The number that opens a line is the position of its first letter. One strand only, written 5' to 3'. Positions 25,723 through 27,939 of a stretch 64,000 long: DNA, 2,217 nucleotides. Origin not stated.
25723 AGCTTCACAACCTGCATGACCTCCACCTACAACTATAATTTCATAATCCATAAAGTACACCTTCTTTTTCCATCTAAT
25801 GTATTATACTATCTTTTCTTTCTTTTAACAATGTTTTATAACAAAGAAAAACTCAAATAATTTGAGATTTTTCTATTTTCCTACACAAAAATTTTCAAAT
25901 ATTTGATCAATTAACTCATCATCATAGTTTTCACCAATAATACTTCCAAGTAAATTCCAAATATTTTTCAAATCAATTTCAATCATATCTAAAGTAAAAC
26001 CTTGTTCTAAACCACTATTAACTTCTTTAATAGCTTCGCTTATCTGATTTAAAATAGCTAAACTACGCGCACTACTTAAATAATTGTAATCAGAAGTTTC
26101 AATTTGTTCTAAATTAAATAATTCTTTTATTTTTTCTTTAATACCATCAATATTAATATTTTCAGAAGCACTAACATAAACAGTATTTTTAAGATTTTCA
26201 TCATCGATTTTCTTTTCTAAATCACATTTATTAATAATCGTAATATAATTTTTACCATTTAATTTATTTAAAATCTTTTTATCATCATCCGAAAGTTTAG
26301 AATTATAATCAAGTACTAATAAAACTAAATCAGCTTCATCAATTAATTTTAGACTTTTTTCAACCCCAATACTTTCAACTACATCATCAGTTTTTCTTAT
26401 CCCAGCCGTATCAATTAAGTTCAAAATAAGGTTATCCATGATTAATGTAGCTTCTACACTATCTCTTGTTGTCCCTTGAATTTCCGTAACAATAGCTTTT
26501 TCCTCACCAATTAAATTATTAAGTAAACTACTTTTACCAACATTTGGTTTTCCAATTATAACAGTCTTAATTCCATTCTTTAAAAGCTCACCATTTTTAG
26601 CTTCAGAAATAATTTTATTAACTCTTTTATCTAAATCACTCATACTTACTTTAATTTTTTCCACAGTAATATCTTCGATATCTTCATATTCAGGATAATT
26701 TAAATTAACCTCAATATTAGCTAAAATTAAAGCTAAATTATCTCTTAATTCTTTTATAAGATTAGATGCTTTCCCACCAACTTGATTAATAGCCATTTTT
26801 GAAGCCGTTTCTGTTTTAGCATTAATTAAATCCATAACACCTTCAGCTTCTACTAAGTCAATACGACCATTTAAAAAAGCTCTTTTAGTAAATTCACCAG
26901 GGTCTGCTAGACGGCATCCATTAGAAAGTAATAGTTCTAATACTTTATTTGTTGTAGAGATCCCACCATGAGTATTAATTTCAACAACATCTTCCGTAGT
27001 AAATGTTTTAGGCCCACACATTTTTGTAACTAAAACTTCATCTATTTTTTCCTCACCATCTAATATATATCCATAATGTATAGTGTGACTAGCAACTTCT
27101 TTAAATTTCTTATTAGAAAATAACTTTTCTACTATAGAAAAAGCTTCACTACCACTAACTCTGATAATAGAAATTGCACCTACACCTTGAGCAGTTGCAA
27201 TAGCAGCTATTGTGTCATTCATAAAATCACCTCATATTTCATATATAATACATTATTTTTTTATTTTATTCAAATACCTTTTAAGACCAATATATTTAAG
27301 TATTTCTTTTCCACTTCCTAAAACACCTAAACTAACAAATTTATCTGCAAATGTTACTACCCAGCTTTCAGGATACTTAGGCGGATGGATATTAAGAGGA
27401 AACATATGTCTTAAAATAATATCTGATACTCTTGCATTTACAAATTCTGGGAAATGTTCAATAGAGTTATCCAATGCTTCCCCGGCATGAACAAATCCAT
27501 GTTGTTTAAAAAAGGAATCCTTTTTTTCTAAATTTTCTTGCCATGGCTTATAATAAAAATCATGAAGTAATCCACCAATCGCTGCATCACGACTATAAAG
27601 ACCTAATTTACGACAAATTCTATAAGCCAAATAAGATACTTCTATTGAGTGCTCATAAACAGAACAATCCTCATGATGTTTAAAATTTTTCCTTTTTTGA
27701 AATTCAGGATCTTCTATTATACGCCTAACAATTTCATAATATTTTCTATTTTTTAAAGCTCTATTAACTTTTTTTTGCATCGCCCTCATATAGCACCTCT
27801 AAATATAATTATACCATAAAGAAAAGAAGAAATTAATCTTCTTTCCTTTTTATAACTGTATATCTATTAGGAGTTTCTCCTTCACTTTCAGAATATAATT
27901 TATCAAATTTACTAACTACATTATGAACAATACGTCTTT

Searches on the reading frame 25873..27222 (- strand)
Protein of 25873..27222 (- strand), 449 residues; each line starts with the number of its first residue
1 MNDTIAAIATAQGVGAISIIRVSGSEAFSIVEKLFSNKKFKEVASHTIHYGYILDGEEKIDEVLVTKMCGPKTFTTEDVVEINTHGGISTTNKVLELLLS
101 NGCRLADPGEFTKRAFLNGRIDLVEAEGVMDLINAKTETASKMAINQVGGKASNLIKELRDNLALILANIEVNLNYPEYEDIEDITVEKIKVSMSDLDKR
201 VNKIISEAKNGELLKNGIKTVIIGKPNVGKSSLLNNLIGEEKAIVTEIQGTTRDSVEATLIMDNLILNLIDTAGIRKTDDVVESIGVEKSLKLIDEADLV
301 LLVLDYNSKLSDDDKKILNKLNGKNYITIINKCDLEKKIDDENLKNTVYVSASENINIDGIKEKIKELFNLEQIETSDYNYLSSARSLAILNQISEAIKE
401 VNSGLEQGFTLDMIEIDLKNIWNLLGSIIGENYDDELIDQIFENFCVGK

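Call 16: search_protein_families(library=pfam, proteins=[window:25873-27222:-], max_evalue=0.00001)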
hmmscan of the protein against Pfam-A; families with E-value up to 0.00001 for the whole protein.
window:25873-27222:- (449 aa): 6 families
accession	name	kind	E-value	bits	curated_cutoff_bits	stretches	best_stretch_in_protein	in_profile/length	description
PF12631.12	MnmE_helical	-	1.5e-53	182.5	40.1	1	123-446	1-211/211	MnmE helical domain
PF10396.14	TrmE_N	-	6.8e-43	146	29.8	1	4-120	1-117/117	GTP-binding protein TrmE N-terminus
PF01926.29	MMR_HSR1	-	2.1e-24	86.2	21.9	1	220-332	2-113/113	50S ribosome-binding GTPase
PF04548.22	AIG1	-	3.1e-08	33.6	27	1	220-322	3-108/212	AIG1 family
PF00350.29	Dynamin_N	-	4.7e-08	33.7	27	0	267-332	103-167/168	Dynamin family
PF02421.24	FeoB_N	-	6.1e-08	32.8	27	1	219-345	2-131/156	Ferrous iron transport protein B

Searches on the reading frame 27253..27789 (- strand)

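Call 16: search_protein_families(library=pfam, proteins=[window:27253-27789:-], max_evalue=0.00001)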
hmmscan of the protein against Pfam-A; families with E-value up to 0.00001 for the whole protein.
window:27253-27789:- (178 aa): 1 family
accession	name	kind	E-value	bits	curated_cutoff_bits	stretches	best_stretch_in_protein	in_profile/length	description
PF01966.28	HD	-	2.4e-11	44.4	22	1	44-151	1-113/116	HD domain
